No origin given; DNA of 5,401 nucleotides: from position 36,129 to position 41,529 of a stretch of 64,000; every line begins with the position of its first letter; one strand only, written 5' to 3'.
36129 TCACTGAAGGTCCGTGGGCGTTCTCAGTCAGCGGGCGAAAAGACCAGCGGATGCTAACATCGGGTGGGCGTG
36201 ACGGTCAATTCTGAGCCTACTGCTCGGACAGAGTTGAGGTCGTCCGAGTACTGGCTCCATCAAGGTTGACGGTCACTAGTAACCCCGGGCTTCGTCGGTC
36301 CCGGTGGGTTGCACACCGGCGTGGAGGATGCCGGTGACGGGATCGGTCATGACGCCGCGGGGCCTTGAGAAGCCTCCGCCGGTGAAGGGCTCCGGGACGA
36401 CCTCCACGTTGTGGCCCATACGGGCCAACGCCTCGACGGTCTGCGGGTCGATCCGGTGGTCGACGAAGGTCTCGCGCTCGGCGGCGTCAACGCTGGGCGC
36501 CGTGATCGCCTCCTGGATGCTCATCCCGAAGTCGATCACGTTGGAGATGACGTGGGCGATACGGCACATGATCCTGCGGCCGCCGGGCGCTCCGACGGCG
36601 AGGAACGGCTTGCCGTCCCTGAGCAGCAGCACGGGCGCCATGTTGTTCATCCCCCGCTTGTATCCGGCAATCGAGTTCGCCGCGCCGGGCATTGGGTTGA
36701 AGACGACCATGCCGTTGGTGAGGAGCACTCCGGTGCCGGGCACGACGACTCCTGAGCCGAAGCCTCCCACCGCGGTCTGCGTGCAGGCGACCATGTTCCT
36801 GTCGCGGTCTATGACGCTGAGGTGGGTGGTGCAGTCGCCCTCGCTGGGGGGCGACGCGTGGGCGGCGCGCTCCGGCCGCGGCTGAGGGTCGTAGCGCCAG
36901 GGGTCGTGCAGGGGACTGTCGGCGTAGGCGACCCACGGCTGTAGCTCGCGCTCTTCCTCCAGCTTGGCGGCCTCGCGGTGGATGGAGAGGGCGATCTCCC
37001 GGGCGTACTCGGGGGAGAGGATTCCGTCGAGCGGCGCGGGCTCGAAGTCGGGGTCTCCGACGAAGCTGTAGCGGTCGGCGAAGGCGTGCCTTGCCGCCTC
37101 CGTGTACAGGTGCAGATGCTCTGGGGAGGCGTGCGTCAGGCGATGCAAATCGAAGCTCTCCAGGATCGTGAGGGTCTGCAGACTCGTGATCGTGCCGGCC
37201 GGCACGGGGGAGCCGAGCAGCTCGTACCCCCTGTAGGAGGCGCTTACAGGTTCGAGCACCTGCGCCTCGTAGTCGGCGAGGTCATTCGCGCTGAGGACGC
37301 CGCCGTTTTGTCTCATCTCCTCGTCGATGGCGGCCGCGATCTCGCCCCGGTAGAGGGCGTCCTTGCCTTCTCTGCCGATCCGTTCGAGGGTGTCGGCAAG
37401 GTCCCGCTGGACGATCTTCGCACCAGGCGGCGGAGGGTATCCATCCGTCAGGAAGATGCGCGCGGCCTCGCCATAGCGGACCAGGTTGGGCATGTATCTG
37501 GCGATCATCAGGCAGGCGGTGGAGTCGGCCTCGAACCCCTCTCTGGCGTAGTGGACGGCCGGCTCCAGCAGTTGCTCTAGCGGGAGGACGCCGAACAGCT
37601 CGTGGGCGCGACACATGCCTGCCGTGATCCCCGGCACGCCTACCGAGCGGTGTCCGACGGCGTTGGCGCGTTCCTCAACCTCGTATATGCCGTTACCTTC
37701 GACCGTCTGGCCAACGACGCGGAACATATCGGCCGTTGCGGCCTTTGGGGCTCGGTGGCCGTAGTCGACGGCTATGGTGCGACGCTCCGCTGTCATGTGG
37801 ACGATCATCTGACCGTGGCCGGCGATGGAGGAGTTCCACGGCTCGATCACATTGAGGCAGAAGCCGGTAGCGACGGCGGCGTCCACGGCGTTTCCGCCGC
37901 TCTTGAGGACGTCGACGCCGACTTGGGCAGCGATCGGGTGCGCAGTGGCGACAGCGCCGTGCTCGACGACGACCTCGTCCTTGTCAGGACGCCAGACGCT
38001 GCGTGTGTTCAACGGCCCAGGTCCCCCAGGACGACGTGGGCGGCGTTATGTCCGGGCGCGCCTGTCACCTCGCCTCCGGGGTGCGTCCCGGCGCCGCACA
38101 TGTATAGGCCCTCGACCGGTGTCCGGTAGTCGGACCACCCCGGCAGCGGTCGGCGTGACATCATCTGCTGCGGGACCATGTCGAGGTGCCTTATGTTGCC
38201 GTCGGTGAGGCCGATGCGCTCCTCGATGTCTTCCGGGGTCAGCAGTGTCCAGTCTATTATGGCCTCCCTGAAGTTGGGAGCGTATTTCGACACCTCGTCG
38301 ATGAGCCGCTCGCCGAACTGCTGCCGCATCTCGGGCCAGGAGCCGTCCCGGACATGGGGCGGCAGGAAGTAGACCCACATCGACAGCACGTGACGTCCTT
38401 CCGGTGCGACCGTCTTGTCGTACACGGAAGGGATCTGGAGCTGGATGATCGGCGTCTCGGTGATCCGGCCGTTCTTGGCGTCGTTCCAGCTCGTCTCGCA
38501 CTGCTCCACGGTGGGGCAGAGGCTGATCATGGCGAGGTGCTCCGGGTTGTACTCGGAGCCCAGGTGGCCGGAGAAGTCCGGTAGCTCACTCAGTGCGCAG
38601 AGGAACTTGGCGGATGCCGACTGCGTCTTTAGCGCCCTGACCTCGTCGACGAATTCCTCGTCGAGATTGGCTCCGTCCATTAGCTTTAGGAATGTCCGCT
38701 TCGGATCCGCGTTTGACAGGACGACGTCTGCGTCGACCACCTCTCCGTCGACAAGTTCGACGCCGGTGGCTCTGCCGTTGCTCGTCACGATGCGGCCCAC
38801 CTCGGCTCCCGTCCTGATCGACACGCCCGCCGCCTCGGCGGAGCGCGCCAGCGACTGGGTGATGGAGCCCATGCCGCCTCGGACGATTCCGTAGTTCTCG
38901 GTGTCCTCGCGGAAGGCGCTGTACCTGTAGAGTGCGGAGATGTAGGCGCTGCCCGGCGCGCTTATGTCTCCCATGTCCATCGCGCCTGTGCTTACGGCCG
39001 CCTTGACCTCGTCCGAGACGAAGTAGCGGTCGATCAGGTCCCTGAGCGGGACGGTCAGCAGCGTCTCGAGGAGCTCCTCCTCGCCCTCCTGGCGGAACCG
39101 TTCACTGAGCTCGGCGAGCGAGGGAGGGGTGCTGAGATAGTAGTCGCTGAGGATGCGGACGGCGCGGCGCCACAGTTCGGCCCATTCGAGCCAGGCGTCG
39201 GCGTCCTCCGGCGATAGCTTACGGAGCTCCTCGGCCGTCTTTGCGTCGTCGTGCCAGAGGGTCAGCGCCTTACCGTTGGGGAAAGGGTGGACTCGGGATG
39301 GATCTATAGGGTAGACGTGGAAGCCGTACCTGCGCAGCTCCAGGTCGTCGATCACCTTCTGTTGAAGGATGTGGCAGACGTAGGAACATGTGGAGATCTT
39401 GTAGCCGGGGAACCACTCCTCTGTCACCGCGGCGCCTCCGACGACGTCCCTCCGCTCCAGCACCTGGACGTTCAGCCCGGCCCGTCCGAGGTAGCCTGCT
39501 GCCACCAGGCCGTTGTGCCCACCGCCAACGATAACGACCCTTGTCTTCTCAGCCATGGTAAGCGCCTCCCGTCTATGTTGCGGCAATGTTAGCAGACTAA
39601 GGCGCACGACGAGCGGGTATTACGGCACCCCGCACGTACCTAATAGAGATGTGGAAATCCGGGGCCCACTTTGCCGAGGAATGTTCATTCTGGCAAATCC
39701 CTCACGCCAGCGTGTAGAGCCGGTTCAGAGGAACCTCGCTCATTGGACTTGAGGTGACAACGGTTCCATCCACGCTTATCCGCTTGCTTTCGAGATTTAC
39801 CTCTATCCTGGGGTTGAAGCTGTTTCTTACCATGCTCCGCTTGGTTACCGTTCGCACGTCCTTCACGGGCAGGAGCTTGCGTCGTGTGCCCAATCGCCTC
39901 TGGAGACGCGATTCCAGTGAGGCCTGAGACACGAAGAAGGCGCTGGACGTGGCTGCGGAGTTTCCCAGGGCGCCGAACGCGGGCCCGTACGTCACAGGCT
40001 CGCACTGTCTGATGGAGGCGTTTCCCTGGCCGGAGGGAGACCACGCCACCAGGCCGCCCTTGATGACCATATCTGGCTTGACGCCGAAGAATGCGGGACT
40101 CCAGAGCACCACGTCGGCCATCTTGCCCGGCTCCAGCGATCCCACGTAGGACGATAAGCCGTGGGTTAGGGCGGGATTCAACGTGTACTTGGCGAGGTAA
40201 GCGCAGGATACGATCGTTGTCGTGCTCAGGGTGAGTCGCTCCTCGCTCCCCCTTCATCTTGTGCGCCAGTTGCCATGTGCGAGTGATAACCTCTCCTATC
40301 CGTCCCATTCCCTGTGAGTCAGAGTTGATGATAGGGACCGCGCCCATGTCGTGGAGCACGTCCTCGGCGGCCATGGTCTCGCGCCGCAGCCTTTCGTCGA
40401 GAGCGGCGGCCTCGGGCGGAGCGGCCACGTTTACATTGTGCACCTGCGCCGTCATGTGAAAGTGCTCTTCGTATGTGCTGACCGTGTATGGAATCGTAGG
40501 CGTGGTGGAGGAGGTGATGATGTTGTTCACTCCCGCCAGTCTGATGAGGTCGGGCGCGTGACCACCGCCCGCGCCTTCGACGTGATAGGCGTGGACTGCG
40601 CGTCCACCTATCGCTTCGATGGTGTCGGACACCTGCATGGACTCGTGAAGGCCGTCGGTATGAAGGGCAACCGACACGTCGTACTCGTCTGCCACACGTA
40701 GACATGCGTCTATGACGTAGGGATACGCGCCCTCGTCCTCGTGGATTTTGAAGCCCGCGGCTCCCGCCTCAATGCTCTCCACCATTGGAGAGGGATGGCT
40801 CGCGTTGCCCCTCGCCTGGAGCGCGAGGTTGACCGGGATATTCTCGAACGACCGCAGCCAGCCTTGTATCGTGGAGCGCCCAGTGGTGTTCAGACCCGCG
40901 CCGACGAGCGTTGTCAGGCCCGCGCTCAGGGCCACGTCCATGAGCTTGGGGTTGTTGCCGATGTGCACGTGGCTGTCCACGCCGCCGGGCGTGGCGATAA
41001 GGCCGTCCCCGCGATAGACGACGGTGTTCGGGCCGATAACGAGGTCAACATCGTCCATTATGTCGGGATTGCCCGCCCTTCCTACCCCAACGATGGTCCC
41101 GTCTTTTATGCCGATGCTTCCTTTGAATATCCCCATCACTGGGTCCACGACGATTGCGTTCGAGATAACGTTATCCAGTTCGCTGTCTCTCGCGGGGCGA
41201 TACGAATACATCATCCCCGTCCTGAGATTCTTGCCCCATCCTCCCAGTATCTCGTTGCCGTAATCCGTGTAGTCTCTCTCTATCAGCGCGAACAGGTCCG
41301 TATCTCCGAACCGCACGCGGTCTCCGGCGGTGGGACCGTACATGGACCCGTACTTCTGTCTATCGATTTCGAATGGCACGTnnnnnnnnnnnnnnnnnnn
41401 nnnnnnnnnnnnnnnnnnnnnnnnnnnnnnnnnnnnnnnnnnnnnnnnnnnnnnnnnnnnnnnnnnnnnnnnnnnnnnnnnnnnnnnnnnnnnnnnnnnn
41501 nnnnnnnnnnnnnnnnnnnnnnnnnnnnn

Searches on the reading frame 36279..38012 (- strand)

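Call 58: search_protein_families(library=pfam, proteins=[window:36279-38012:-], max_evalue=0.00001)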
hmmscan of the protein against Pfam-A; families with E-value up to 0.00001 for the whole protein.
window:36279-38012:- (578 aa): 1 family
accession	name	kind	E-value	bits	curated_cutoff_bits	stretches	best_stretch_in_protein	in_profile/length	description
PF01019.26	G_glu_transpept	-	7e-133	444.6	27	1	34-542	2-486/512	Gamma-glutamyltranspeptidase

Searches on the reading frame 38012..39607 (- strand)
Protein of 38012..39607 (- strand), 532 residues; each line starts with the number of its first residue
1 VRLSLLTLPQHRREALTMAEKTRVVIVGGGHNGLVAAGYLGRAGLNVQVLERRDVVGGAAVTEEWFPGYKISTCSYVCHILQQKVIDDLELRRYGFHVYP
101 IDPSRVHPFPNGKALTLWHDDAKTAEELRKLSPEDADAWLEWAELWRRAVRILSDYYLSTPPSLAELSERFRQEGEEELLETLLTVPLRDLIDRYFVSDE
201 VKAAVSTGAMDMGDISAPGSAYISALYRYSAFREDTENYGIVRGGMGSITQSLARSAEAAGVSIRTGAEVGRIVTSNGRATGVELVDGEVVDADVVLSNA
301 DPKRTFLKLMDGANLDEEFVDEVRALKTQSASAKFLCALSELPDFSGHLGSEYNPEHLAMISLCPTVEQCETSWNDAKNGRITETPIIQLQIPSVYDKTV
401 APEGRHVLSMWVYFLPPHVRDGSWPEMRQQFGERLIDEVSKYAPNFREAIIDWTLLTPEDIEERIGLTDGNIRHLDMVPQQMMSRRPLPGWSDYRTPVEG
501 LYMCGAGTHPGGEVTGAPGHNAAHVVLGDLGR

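Call 58: search_protein_families(library=pfam, proteins=[window:38012-39607:-], max_evalue=0.00001)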
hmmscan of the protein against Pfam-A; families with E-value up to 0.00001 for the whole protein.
window:38012-39607:- (532 aa): 7 families
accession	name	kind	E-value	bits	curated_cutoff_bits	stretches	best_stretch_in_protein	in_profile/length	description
PF01593.30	Amino_oxidase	-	7.8e-20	72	19.8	1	33-303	3-257/443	Flavin containing amine oxidoreductase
PF13450.12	NAD_binding_8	-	2.3e-09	37.8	21.9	1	26-78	1-49/68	NAD(P)-binding Rossmann-like domain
PF01266.30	DAO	-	6.3e-09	36.3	27.9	0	249-299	151-202/353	FAD dependent oxidoreductase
PF07992.20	Pyr_redox_2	-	1.1e-08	35.3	26.1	0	22-59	143-179/291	Pyridine nucleotide-disulphide oxidoreductase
PF00070.33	Pyr_redox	-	5e-07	30.6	22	0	23-57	1-35/82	Pyridine nucleotide-disulphide oxidoreductase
PF12831.13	FAD_oxidored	-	1.1e-06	28.6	27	1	24-91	2-70/416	FAD dependent oxidoreductase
PF01946.23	Thi4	-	4.8e-06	26.4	26.2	0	20-60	16-57/235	Thi4 family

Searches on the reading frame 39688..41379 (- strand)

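Call 58: search_protein_families(library=pfam, proteins=[window:39688-41379:-], max_evalue=0.00001)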
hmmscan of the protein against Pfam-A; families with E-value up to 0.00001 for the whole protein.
window:39688-41379:- (564 aa): 2 families
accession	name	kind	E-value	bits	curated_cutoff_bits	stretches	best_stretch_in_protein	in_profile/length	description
PF00449.26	Urease_alpha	-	1e-41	142.5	23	1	4-120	2-119/121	Urease alpha-subunit, N-terminal domain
PF01979.26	Amidohydro_1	-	2e-29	103.4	25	1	128-379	1-272/345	Amidohydrolase family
